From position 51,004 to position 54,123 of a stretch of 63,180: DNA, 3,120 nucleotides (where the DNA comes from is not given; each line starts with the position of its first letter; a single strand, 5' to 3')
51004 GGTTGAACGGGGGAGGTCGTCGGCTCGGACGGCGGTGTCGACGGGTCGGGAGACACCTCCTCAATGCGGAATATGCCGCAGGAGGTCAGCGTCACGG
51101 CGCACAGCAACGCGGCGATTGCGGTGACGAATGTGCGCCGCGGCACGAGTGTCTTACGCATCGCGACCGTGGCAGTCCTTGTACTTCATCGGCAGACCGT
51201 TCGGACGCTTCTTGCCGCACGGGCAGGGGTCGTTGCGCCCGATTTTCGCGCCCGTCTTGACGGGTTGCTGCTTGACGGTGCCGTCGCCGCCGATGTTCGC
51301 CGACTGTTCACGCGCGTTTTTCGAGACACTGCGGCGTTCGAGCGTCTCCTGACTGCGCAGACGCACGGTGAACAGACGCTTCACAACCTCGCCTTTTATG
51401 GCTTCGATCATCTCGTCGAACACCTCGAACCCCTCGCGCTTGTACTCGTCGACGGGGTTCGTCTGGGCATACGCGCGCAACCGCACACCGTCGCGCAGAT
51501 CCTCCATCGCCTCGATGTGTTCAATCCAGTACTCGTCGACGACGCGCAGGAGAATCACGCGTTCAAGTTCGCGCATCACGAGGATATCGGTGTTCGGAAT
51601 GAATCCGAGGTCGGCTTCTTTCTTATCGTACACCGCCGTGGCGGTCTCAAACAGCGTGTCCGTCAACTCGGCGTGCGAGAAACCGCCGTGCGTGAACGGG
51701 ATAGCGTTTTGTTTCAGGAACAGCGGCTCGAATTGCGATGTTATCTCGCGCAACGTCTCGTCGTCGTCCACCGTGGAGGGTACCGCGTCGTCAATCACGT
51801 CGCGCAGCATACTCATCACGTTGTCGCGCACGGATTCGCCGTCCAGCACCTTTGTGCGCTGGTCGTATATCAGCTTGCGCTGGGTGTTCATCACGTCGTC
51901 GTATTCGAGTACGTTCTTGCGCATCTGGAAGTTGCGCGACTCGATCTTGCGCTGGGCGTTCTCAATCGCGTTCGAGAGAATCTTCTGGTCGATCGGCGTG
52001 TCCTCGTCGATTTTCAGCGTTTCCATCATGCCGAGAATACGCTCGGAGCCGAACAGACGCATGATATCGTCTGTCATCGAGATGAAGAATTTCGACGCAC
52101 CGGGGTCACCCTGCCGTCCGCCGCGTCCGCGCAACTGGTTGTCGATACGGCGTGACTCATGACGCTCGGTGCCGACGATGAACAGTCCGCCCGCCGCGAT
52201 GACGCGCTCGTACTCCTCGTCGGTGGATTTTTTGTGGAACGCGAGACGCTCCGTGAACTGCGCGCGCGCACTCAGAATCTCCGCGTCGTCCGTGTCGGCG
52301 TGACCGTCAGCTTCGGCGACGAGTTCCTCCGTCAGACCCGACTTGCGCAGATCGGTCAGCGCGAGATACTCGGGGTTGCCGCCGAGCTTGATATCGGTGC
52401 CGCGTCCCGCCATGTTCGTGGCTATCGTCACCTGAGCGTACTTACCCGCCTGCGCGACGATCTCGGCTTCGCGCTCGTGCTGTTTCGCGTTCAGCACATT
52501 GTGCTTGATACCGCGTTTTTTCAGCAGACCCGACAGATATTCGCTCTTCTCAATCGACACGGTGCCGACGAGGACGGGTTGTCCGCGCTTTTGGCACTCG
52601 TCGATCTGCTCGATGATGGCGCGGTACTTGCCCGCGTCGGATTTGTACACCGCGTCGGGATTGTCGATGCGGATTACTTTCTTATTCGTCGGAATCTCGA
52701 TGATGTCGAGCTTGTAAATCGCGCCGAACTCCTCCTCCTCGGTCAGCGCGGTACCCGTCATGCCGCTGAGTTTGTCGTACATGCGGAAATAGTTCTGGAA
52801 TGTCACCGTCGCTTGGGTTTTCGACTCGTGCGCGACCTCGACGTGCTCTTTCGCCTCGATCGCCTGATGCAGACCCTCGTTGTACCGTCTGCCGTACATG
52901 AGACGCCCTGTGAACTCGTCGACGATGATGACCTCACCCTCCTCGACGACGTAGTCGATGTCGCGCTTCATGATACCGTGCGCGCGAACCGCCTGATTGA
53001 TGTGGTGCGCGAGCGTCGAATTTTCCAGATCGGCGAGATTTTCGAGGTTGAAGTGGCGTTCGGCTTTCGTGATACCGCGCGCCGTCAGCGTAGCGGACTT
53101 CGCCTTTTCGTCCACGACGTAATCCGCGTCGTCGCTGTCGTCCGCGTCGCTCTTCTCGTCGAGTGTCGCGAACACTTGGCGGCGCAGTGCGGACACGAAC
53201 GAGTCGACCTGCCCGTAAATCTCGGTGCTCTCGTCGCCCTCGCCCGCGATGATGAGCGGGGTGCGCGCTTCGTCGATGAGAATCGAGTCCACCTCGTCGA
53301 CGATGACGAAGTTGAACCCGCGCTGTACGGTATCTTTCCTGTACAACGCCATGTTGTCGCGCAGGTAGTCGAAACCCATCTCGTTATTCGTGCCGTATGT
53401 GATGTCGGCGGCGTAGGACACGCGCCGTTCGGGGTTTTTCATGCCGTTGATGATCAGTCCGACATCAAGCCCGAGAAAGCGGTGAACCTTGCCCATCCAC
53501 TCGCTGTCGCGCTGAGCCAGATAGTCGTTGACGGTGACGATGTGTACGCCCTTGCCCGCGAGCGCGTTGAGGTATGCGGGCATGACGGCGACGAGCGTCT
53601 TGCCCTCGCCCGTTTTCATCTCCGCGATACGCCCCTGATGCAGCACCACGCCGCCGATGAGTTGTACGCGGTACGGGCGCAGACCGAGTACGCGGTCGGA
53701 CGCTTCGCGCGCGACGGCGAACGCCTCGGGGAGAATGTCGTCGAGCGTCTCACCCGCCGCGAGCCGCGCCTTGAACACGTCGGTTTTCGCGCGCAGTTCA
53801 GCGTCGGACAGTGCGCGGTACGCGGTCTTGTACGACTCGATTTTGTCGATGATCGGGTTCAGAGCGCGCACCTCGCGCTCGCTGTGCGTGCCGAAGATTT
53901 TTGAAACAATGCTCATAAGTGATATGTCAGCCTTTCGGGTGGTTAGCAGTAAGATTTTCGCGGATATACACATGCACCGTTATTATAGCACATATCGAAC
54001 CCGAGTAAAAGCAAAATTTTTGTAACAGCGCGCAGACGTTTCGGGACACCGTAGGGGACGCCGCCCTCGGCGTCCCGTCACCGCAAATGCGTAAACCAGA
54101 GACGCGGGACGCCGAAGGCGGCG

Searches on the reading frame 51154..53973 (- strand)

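Call 58: search_protein_families(library=pfam, proteins=[window:51154-53973:-], max_evalue=0.00001)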
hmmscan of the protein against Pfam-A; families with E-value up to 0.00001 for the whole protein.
window:51154-53973:- (939 aa): 5 families
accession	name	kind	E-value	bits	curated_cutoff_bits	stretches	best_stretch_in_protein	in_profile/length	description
PF07517.20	SecA_DEAD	-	5.4e-128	426.7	24.6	1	24-416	2-289/290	SecA DEAD-like domain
PF21090.3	P-loop_SecA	-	1.2e-90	303.1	27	1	433-658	2-205/205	SecA P-loop domain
PF07516.18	SecA_SW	-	7.4e-66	222.5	26.7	1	660-870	1-199/200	SecA Wing and Scaffold domain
PF01043.26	SecA_PP_bind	-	3.5e-40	137.5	23.5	1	249-373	2-110/110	SecA preprotein cross-linking domain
PF00270.35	DEAD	-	8.6e-07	29.3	26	1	116-233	18-131/167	DEAD/DEAH box helicase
